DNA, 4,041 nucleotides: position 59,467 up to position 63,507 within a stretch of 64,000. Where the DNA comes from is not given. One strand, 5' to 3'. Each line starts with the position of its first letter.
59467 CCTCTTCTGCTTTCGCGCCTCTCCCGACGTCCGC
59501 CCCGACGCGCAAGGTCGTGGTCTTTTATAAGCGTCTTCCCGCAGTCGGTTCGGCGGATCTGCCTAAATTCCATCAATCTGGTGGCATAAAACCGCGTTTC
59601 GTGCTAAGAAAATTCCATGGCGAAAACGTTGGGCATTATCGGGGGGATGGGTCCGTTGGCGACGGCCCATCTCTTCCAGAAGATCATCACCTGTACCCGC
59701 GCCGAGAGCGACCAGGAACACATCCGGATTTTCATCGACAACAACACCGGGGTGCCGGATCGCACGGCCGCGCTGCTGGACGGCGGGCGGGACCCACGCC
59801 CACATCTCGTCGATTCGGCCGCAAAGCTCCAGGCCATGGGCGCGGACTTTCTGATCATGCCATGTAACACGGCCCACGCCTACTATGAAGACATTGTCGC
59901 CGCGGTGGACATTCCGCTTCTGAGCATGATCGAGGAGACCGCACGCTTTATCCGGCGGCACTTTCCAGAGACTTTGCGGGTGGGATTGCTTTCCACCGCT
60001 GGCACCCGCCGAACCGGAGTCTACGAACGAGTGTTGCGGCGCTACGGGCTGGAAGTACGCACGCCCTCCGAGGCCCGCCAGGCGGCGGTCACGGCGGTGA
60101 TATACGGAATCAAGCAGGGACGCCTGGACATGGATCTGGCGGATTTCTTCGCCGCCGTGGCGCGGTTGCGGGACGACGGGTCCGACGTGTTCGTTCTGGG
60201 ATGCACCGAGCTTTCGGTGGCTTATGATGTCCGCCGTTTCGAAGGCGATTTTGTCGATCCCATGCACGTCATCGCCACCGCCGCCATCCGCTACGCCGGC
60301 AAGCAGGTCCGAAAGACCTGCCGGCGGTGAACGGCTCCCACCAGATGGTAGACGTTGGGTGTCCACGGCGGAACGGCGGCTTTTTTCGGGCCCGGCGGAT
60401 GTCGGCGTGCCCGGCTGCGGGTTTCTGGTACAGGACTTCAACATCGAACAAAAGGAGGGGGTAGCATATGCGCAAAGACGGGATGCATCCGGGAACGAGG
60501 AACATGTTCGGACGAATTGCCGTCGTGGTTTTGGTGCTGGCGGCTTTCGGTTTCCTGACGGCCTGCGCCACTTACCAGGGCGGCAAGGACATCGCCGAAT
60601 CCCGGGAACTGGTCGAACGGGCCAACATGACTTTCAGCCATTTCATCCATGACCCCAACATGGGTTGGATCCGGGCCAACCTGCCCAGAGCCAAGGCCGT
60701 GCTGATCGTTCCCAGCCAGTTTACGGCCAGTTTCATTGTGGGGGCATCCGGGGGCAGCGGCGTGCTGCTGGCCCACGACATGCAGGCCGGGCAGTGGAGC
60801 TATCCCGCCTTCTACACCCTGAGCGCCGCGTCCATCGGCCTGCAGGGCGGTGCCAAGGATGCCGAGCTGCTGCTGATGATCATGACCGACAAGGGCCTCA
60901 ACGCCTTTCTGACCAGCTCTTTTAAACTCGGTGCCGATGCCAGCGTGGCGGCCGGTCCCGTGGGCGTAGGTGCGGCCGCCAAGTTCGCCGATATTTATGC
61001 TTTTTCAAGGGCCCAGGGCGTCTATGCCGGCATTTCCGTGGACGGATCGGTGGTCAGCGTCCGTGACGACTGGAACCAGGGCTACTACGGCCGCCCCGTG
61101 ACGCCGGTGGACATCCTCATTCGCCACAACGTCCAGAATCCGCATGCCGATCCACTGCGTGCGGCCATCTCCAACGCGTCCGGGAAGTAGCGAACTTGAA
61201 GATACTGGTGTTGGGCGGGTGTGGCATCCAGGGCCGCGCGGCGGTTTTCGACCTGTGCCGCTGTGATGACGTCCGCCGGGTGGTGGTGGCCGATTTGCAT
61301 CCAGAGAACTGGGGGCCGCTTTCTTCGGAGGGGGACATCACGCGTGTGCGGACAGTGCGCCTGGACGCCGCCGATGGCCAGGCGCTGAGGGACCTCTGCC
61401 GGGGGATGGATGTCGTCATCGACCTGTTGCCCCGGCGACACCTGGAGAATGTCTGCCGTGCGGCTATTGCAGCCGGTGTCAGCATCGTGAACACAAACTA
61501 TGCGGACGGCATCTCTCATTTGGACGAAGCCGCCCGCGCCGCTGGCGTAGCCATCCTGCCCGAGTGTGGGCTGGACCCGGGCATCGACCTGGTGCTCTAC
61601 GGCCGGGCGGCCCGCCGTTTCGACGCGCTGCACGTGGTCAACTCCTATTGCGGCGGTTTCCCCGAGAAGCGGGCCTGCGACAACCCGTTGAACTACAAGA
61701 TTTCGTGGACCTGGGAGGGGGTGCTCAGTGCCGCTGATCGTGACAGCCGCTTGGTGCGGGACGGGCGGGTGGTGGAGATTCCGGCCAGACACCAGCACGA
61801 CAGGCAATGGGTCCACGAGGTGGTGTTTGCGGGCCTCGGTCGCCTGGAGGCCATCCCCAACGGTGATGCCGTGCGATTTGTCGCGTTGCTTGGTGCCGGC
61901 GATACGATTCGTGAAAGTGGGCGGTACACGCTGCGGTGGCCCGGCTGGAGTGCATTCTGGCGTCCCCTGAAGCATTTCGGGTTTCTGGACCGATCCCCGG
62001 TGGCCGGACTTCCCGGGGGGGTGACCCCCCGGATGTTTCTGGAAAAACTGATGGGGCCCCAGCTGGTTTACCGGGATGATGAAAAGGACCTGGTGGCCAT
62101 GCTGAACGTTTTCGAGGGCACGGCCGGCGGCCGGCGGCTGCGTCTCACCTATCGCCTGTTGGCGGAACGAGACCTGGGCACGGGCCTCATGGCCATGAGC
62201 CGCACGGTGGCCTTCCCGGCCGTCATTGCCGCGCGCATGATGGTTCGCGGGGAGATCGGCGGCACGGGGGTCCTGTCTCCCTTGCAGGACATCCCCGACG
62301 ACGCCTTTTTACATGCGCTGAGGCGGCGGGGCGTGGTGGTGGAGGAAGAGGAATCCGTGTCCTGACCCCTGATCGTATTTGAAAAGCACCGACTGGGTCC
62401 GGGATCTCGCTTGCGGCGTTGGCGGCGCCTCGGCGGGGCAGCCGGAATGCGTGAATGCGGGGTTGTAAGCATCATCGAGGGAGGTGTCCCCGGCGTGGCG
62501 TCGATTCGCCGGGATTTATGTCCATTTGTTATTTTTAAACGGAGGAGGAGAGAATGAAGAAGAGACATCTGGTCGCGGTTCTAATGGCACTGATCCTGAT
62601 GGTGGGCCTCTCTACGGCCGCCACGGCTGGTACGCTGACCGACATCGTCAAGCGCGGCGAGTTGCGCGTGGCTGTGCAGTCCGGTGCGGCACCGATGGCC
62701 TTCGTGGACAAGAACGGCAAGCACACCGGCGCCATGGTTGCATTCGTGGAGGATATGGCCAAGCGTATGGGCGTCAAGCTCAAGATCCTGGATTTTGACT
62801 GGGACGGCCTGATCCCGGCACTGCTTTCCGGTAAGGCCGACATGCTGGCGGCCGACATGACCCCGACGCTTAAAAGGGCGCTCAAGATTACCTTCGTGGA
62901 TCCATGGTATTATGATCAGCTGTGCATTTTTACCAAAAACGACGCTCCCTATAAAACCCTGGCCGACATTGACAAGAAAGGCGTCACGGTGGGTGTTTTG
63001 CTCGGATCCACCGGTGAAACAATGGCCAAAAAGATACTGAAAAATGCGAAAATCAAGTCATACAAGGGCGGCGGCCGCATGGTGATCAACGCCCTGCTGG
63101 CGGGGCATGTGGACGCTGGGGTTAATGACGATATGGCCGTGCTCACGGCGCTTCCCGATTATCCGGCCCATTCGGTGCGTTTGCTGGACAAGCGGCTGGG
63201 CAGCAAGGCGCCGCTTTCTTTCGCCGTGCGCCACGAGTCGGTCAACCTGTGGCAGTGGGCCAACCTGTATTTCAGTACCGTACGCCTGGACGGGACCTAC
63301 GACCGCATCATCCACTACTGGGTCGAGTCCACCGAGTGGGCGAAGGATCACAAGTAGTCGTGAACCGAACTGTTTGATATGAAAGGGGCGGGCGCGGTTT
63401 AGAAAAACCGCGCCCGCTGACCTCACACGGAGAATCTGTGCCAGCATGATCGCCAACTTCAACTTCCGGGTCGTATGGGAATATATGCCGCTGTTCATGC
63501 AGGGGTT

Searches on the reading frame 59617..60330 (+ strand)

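Call 16: search_protein_families(library=pfam, proteins=[window:59617-60330:+], max_evalue=0.0001)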
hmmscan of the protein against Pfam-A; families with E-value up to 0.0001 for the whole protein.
window:59617-60330:+ (237 aa): 1 family
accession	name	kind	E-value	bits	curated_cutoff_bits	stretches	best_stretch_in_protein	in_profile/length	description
PF01177.27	Asp_Glu_race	-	3.6e-45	154.8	31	1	8-223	1-211/211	Asp/Glu/Hydantoin racemase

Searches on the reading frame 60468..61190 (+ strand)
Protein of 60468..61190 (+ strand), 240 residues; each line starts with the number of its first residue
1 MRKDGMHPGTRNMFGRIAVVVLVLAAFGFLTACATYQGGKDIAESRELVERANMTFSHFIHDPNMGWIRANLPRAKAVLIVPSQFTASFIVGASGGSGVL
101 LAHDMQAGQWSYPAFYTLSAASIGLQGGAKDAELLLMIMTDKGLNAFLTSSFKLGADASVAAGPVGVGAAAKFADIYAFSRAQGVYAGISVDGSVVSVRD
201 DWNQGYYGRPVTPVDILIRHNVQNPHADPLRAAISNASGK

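Call 16: search_protein_families(library=pfam, proteins=[window:60468-61190:+], max_evalue=0.0001)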
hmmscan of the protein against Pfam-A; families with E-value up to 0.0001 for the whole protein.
window:60468-61190:+ (240 aa): 1 family
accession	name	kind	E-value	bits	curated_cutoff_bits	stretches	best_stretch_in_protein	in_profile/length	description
PF04366.17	Ysc84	-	2.2e-34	118.4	25.1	1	120-236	2-126/127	Las17-binding protein actin regulator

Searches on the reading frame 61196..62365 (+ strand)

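Call 16: search_protein_families(library=pfam, proteins=[window:61196-62365:+], max_evalue=0.0001)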
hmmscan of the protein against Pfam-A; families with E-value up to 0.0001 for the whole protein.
window:61196-62365:+ (389 aa): 2 families
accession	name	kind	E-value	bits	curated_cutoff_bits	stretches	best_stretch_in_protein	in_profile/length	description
PF16653.10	Sacchrp_dh_C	-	8.7e-49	167.4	31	1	125-380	1-265/265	Saccharopine dehydrogenase C-terminal domain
PF03435.24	Sacchrp_dh_NADP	-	2.1e-15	57.6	25.1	1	3-120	1-128/129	Saccharopine dehydrogenase NADP binding domain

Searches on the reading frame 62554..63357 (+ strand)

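Call 16: search_protein_families(library=pfam, proteins=[window:62554-63357:+], max_evalue=0.0001)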
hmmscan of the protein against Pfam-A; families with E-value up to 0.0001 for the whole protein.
window:62554-63357:+ (267 aa): 4 families
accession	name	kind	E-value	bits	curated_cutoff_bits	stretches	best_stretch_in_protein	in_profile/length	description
PF00497.25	SBP_bac_3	-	8.2e-29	100.5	26.4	1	37-257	1-130/132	Bacterial extracellular solute-binding proteins, family 3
PF10613.14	Lig_chan-Glu_bd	-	1.5e-06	28.8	30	1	82-129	66-113/115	Ligated ion channel L-glutamate- and glycine-binding site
PF12974.12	Phosphonate-bd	-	4e-06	26.8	27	1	61-196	16-167/242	ABC transporter, phosphonate, periplasmic substrate-binding protein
PF09084.16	NMT1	-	8.3e-05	23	20.5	0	55-190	2-145/216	NMT1/THI5 like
